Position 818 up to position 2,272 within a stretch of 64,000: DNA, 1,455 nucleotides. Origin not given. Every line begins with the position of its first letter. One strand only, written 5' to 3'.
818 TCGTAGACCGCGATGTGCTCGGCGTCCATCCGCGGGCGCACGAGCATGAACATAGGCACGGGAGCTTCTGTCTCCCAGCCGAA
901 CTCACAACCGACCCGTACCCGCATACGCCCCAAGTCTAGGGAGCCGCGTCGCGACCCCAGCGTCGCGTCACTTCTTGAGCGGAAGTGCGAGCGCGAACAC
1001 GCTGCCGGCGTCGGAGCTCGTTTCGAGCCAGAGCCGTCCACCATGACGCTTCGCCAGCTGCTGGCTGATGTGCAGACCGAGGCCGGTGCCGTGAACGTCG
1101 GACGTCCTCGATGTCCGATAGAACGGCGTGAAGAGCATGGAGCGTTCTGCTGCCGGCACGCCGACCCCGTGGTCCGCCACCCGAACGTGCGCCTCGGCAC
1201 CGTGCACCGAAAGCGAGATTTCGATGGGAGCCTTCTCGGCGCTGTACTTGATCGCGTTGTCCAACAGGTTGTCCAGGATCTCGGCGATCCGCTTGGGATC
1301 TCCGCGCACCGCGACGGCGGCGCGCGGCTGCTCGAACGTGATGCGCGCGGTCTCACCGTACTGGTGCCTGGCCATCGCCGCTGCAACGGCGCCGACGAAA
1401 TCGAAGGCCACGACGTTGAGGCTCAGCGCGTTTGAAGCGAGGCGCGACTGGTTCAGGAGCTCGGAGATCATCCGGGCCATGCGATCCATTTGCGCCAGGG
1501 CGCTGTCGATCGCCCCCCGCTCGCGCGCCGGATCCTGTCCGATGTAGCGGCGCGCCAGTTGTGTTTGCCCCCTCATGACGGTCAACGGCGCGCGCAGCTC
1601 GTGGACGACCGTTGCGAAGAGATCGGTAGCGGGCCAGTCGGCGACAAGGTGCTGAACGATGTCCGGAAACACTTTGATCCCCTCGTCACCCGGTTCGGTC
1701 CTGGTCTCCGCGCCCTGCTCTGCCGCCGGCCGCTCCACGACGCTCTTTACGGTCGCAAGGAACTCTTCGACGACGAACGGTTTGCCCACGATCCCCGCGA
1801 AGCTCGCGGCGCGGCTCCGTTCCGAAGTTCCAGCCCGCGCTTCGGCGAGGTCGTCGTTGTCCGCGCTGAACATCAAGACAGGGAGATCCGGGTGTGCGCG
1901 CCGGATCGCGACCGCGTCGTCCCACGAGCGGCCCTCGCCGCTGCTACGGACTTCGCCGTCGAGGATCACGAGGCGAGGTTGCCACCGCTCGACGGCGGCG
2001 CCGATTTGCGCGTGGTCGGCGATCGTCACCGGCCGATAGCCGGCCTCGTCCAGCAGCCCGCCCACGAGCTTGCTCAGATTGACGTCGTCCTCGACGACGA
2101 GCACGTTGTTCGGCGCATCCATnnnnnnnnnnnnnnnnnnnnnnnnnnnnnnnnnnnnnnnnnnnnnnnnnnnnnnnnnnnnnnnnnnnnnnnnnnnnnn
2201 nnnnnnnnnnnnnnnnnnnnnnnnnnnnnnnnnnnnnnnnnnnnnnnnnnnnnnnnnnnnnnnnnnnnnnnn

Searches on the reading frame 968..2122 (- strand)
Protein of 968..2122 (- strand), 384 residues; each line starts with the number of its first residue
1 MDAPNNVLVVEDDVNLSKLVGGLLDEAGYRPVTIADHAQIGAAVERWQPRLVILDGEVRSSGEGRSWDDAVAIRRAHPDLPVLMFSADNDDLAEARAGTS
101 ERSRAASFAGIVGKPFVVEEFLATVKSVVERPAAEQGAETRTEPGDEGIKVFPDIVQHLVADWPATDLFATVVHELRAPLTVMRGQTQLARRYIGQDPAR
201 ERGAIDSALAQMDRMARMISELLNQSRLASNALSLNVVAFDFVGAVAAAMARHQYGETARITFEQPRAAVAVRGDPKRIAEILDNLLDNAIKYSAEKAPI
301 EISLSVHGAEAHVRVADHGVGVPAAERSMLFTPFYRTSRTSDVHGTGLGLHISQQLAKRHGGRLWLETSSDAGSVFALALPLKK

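Call 7: search_protein_families(library=pfam, proteins=[window:968-2122:-], max_evalue=0.01)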
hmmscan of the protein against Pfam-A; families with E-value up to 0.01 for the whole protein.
window:968-2122:- (384 aa): 4 families
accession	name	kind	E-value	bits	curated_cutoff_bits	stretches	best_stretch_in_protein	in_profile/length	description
PF02518.31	HATPase_c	-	3.6e-29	101.9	26.4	1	274-383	1-110/111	Histidine kinase-, DNA gyrase B-, and HSP90-like ATPase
PF00512.31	HisKA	-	4.3e-13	49.6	26.9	1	167-229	4-64/66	His Kinase A (phospho-acceptor) domain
PF00072.30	Response_reg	-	2.5e-05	24.8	30.2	1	7-123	1-108/111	Response regulator receiver domain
PF13581.12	HATPase_c_2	-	6.7e-05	23.3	27.4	1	286-358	39-110/127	Histidine kinase-like ATPase domain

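Call 34: search_protein_families(library=ncbifam, proteins=[window:968-2122:-], max_evalue=0.01)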
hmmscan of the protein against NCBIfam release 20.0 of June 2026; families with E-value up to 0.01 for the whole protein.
window:968-2122:- (384 aa): 109 families (the best 25 are shown)
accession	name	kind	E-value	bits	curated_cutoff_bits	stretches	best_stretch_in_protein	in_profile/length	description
NF033092.0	HK_WalK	equivalog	5.5e-42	144.1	725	1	149-382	356-594/594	cell wall metabolism sensor histidine kinase WalK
TIGR02966.1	phoR_proteo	equivalog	5.2e-40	137.5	334.2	1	151-378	100-331/333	phosphate regulon sensor histidine kinase PhoR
NF046044.1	PnpS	equivalog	5.6e-36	124.4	400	1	152-381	157-390/390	two-component system histidine kinase PnpS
NF040691.1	MtrAB_MtrB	equivalog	2.7e-35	122.3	450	1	172-383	278-493/507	MtrAB system histidine kinase MtrB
NF041880.1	EPS_EpsF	equivalog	1.1e-34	119.9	900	1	156-381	264-492/492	response regulator EpsF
NF045595.1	HK_scytonemin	equivalog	1.5e-32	112.8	865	1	170-383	420-636/637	scytonemin biosynthesis sensor histidine kinase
TIGR02956.1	TMAO_torS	equivalog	2.5e-32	111.9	676.5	1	169-383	468-683/967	TMAO reductase system sensor histidine kinase/response regulator TorS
NF007007.0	PRK09470.1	equivalog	7.3e-32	110.8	486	1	168-383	248-460/463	envelope stress sensor histidine kinase CpxA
NF006800.0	PRK09303.1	equivalog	8.6e-32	110.5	342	1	168-382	154-377/383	histidine kinase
NF007793.0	PRK10490.1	equivalog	3.3e-31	108.1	1123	1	168-383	667-883/895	two-component system sensor histidine kinase KdpD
NF008312.0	PRK11100.1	equivalog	4.8e-31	108.1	356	1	170-382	261-474/477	two-component system sensor histidine kinase CreC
TIGR01386.1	cztS_silS_copS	subfamily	1.3e-30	106.8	292.55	1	170-381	246-457/457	heavy metal sensor histidine kinase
NF041735.1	hist_kin_RppB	equivalog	1e-29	103.6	400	1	170-381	221-438/438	two-component system sensor histidine kinase RppB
NF047874.1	MASE3_PAS_HK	subfamily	1.3e-29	103.6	560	1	165-383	398-626/655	MASE3 domain-containing sensor histidine kinase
NF008468.0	PRK11360.1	equivalog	1.8e-29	102.6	646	1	168-383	399-609/616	two-component system sensor histidine kinase AtoS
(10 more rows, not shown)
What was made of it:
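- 968..2122 (-): Cytoplasmic histidine kinase with an N-terminal receiver domain (REC-HisKA-HATPase). Calls 7, 34.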
